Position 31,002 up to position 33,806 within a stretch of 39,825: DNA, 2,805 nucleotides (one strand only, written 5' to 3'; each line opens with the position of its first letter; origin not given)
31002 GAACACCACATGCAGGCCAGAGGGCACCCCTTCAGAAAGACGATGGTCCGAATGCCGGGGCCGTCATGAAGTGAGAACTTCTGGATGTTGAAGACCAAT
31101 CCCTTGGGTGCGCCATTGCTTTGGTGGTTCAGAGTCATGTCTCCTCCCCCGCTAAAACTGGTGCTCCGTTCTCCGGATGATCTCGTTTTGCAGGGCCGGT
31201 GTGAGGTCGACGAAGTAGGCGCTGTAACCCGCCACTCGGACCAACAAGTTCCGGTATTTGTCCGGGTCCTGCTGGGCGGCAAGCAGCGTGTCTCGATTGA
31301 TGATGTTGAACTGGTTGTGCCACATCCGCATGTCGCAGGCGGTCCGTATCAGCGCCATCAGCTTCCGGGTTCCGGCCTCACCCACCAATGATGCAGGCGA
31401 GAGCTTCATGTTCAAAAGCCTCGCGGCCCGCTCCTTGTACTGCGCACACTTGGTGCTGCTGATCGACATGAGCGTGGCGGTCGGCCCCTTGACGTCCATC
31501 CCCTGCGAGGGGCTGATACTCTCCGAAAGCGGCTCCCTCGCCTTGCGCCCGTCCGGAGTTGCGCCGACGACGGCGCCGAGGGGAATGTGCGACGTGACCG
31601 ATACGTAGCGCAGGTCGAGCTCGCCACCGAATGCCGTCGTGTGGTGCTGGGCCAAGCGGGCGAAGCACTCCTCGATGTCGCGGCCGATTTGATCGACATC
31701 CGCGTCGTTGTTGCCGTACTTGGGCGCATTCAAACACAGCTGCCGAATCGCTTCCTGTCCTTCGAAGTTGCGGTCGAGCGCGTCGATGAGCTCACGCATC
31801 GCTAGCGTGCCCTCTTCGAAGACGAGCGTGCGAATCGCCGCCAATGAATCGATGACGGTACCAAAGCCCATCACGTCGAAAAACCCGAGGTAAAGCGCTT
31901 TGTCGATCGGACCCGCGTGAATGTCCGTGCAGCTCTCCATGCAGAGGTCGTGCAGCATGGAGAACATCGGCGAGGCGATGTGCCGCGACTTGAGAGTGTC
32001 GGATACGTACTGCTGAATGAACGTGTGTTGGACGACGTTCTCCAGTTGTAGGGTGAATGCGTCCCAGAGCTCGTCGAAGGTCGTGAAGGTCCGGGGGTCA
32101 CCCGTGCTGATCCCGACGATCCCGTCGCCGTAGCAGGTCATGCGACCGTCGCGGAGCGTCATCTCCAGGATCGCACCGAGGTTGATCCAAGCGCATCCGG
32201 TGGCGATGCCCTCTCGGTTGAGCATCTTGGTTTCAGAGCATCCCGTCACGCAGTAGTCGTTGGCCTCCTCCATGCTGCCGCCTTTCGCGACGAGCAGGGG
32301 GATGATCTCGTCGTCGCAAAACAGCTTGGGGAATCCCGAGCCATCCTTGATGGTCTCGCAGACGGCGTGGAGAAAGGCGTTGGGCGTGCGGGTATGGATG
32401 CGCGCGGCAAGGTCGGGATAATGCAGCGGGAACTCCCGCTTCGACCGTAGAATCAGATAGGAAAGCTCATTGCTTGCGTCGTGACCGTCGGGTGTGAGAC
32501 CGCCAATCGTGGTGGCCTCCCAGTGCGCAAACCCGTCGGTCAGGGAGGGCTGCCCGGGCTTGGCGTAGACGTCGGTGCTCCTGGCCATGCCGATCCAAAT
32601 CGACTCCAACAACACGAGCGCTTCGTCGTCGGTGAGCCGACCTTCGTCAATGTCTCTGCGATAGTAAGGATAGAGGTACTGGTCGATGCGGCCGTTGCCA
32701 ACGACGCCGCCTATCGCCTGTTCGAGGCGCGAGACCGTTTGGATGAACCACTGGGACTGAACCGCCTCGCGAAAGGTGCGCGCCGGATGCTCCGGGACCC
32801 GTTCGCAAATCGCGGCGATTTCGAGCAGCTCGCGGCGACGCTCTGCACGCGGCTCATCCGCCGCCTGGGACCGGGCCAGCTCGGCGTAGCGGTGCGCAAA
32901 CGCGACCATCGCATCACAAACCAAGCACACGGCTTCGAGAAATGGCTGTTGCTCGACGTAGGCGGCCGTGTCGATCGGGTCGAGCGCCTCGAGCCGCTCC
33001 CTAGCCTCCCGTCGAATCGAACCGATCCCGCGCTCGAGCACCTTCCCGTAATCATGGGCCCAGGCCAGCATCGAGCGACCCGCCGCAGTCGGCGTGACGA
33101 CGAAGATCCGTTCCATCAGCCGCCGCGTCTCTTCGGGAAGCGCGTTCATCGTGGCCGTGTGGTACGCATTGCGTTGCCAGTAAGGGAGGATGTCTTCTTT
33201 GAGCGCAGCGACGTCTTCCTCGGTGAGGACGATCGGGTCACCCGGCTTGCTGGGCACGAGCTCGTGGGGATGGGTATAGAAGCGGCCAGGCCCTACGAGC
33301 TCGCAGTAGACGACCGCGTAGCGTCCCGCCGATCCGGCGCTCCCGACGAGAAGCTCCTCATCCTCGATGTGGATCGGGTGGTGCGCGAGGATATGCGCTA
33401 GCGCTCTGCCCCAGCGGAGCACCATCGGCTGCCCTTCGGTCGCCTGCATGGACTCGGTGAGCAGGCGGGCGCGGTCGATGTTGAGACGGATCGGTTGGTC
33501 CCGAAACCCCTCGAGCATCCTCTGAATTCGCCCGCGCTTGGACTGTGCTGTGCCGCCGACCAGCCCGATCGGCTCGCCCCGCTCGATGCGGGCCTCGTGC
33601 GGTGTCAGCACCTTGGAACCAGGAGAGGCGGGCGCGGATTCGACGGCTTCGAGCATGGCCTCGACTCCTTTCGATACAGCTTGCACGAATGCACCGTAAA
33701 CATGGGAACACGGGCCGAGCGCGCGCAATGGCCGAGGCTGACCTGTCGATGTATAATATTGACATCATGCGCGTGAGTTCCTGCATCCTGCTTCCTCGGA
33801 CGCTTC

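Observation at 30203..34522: Orphan glycyl-radical enzyme + activase + divergent AraC regulator, with no linked pathway genes, in an aerobic-looking myxobacteria-like neighbourhood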

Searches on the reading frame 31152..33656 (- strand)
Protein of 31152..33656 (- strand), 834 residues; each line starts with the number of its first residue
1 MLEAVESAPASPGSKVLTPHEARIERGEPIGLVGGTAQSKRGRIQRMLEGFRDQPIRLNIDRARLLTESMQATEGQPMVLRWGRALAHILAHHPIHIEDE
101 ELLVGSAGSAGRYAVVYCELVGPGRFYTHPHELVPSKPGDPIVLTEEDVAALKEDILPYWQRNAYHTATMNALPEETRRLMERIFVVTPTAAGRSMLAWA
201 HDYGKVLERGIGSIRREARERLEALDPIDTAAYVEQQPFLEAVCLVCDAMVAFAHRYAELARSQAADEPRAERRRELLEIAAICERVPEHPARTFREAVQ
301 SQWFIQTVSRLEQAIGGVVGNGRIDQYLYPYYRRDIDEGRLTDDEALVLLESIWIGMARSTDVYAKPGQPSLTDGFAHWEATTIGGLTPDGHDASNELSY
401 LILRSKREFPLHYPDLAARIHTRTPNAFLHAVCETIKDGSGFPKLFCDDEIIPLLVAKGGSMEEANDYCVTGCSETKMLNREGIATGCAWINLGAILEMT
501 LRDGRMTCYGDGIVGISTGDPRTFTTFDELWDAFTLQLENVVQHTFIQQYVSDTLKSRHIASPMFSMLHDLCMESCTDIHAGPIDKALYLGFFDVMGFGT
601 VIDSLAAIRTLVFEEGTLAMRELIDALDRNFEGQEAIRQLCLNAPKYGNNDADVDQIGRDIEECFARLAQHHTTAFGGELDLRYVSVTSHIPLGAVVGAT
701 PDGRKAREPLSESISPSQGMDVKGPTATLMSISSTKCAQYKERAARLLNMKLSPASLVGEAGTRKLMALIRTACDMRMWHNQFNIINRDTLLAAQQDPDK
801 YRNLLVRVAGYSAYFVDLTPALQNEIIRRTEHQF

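Call 3: search_protein_families(library=pfam, proteins=[window:31152-33656:-])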
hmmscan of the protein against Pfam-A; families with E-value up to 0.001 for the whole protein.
window:31152-33656:- (834 aa): 2 families
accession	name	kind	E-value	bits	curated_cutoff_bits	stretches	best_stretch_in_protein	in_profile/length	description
PF02901.20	PFL-like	-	8.7e-172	573.5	24.3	1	44-694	5-647/647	Pyruvate formate lyase-like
PF01228.26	Gly_radical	-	2.1e-27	96.2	22.2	1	711-816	2-106/106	Glycine radical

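Call 4: search_protein_families(library=ncbifam, proteins=[window:31152-33656:-])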
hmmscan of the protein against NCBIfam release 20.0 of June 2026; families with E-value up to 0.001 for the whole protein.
window:31152-33656:- (834 aa): 12 families
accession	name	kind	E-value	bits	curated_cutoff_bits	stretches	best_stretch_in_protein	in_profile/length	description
NF048011.1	SfplDhtHpsGDes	equivalog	0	1125.2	1000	1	19-833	2-820/821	(2S)-3-sulfopropanediol dehydratase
TIGR01774.1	PFL2-3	subfamily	2.7e-184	614.6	678.2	1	43-833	5-785/786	formate C-acetyltransferase/glycerol dehydratase family glycyl radical enzyme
NF043068.1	glycl_HYPD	equivalog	2.7e-156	521.8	1100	1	43-834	3-784/784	trans-4-hydroxy-L-proline dehydratase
TIGR04394.1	choline_CutC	equivalog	1.3e-152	510.1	1050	1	43-830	4-784/789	choline trimethylamine-lyase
NF007437.0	PRK09983.1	equivalog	6.4e-131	437.9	1109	1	43-834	4-765/765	formate C-acetyltransferase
NF048009.1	SfplDhtHpfGKleb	equivalog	3.7e-130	435.5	1000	1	39-834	23-824/824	(2S)-3-sulfopropanediol dehydratase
NF033718.1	indole_decarb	equivalog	5.8e-109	365.5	1100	2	143-632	156-645/868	indoleacetate decarboxylase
NF033715.1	glycyl_HPDL_Lrg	equivalog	8.8e-84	281.9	1150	2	635-832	704-899/901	4-hydroxyphenylacetate decarboxylase large subunit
TIGR01255.1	pyr_form_ly_1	equivalog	2.5e-28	99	994.2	2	593-833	509-742/744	formate C-acetyltransferase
NF038360.1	rad_fix_GrcA3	exception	1.2e-14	54.1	158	1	766-833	9-76/78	autonomous glycyl radical cofactor GrcA3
NF008341.1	PRK11127.1-1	equivalog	1.3e-13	50.8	145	1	777-833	22-78/80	autonomous glycyl radical cofactor GrcA2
TIGR04365.1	spare_glycyl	equivalog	2.8e-08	34.1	170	1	780-830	71-121/126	autonomous glycyl radical cofactor GrcA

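Call 5: search_solved_structures(query=window:31152-33656:-, max_evalue=1e-50, show_alignments=2)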
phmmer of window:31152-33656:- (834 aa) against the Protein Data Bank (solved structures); distinct sequences matched with E-value up to 1e-50: 30.
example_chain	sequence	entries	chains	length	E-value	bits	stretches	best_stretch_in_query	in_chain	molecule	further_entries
5ymr_B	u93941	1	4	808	1e-271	907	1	42-833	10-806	Formate acetyltransferase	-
6lon_B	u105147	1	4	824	5.5e-254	848.3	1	39-832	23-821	PFL2/glycerol dehydratase family glycyl radical enzyme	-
7kq3_A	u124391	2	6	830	6.3e-254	848.1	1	15-833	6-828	Isethionate sulfite-lyase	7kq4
9f3w_A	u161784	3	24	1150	4.7e-157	527.7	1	43-830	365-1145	Choline trimethylamine-lyase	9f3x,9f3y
8id1_A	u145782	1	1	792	8.1e-138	464.1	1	42-832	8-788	Formate C-acetyltransferase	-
5i2a_A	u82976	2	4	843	1.8e-133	449.7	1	35-635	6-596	Diol-dehydratase | Diol dehydratase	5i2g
1r8w_A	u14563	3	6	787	2.9e-133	449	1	58-832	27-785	glycerol dehydratase | B12-independent glycerol dehydratase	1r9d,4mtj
5a0u_A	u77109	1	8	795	1e-130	440.6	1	43-830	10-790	CHOLINE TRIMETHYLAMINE LYASE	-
5a0z_A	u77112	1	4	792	1.1e-130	440.5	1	43-830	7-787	CHOLINE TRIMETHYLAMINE LYASE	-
8iof_A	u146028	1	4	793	3.3e-130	438.9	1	42-832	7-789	Benzylsuccinate synthase alpha subunit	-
6vue_A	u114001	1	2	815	5.3e-126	425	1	25-830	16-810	Choline trimethylamine-lyase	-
5fay_A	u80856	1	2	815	5.4e-126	425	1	25-830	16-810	Choline trimethylamine-lyase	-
5fau_A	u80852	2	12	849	9.7e-126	424.1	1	36-830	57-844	Choline trimethylamine-lyase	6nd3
9r0v_A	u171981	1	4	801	1.3e-125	423.7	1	43-830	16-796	Choline trimethylamine-lyase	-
5fav_A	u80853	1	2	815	1.4e-125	423.6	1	25-830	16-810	Choline trimethylamine-lyase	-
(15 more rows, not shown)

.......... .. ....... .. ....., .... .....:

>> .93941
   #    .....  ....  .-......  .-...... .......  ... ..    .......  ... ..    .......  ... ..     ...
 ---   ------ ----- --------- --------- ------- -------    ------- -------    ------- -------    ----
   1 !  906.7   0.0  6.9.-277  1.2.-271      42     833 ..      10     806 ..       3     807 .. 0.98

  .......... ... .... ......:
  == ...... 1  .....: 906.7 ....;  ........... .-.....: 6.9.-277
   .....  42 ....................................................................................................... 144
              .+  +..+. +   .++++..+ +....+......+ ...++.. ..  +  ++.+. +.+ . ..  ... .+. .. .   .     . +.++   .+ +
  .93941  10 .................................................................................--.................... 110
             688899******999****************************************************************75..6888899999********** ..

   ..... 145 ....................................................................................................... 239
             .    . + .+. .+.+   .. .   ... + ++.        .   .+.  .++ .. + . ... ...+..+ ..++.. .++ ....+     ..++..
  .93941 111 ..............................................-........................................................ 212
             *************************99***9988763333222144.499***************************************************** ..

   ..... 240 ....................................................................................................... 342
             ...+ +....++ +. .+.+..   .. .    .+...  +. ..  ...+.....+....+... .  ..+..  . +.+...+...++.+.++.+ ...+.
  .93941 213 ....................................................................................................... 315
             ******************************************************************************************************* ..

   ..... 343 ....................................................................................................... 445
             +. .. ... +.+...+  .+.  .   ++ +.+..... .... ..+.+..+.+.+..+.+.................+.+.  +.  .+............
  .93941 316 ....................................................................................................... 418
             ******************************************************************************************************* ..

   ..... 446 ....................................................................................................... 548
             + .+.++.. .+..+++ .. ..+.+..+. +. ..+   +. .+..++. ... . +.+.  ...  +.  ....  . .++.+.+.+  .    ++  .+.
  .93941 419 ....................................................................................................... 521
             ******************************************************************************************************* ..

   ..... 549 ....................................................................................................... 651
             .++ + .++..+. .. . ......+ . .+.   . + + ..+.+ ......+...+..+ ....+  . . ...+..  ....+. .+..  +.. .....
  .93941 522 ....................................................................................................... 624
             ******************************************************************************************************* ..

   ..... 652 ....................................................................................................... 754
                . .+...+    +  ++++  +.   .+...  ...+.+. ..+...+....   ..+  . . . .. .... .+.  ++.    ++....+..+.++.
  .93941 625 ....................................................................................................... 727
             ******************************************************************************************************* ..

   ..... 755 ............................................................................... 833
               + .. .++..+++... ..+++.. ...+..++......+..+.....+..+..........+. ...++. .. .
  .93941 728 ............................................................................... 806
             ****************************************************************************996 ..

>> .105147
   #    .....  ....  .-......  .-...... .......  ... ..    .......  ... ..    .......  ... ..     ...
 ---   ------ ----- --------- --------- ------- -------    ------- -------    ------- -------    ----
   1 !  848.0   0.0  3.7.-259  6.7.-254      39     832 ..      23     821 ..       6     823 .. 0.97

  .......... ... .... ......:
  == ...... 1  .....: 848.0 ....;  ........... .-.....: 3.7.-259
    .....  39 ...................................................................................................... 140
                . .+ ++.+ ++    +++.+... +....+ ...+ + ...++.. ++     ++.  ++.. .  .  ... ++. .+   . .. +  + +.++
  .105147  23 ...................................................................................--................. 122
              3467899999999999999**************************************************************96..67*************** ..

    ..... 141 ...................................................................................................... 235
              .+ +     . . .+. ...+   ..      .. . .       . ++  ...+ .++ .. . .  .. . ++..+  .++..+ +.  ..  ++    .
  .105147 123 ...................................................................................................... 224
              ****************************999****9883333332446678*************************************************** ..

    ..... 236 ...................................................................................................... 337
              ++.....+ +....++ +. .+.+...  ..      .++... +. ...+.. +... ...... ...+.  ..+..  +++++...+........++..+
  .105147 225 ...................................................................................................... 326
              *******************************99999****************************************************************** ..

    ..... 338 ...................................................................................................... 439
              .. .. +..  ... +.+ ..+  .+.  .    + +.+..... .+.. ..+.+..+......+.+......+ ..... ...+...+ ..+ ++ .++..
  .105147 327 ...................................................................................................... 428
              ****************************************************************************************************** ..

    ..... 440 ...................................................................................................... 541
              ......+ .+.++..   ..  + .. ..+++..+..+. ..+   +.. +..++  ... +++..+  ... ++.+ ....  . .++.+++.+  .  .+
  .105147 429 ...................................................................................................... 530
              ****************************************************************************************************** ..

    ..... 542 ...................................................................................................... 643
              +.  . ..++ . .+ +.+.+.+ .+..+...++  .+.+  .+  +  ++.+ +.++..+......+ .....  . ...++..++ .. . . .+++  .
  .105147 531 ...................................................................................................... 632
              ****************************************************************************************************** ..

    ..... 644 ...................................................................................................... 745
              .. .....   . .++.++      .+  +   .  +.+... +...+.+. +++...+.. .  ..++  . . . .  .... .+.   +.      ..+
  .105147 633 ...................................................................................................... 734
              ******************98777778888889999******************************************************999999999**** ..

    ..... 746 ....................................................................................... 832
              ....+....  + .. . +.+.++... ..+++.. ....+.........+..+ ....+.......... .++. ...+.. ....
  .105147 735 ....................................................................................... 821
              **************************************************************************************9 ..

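Call 7: find_homologous_proteins(query=window:31152-33656:-, max_evalue=1e-100)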
Query window:31152-33656:- (834 aa): 2793 proteins with E <= 1e-100 among 8000 candidates; the best 120 are listed.
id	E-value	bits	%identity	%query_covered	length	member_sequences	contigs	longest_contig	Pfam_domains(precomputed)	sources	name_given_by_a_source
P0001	0.0e+0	1854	96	100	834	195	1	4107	PF02901.21,PF01228.27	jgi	jgi:formate C-acetyltransferase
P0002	0.0e+0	1746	90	100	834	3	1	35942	PF02901.21,PF01228.27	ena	-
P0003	0.0e+0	1746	90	100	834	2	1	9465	PF02901.21,PF01228.27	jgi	-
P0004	0.0e+0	1746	90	100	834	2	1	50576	PF02901.21,PF01228.27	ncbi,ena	-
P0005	0.0e+0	1743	89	100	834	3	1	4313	PF02901.21,PF01228.27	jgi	jgi:formate C-acetyltransferase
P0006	0.0e+0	1741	89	100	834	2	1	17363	PF02901.21,PF01228.27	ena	-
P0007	0.0e+0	1740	89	100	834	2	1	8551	PF02901.21,PF01228.27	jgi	jgi:formate C-acetyltransferase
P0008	0.0e+0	1739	89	100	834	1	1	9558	PF02901.21,PF01228.27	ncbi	-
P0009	0.0e+0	1737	89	100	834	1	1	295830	PF02901.21,PF01228.27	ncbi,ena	-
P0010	0.0e+0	1737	89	100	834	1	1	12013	PF02901.21,PF01228.27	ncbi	-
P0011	0.0e+0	1736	89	100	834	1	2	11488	PF02901.21,PF01228.27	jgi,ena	-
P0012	0.0e+0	1736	89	100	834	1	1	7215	PF02901.21,PF01228.27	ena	-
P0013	0.0e+0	1735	89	100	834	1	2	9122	PF02901.21,PF01228.27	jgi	jgi:formate C-acetyltransferase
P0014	0.0e+0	1730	89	100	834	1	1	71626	PF02901.21,PF01228.27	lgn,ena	-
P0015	0.0e+0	1729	89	100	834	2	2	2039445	PF02901.21,PF01228.27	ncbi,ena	ncbi:MAG: pyruvate formate lyase family protein [Polyangiales bacterium]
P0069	0.0e+0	1368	69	100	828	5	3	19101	PF02901.21,PF01228.27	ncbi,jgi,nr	ncbi:MAG: glycyl radical protein [Deltaproteobacteria bacterium]|nr:glycyl radical protein [Deltapro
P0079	0.0e+0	1298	66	98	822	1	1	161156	PF02901.21,PF01228.27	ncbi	-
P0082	0.0e+0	1288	67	99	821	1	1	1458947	PF02901.21,PF01228.27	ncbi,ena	-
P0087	0.0e+0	1281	66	99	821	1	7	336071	PF02901.21,PF01228.27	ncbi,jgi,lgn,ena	-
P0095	0.0e+0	1275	65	98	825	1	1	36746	PF02901.21,PF01228.27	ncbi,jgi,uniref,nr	ncbi:MAG: glycyl radical protein [Candidatus Abyssobacteria bacterium SURF_17]|uniref:Glycyl radical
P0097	0.0e+0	1275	65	100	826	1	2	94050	PF02901.21,PF01228.27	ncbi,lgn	-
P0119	0.0e+0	1256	64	98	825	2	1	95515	PF02901.21,PF01228.27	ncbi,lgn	-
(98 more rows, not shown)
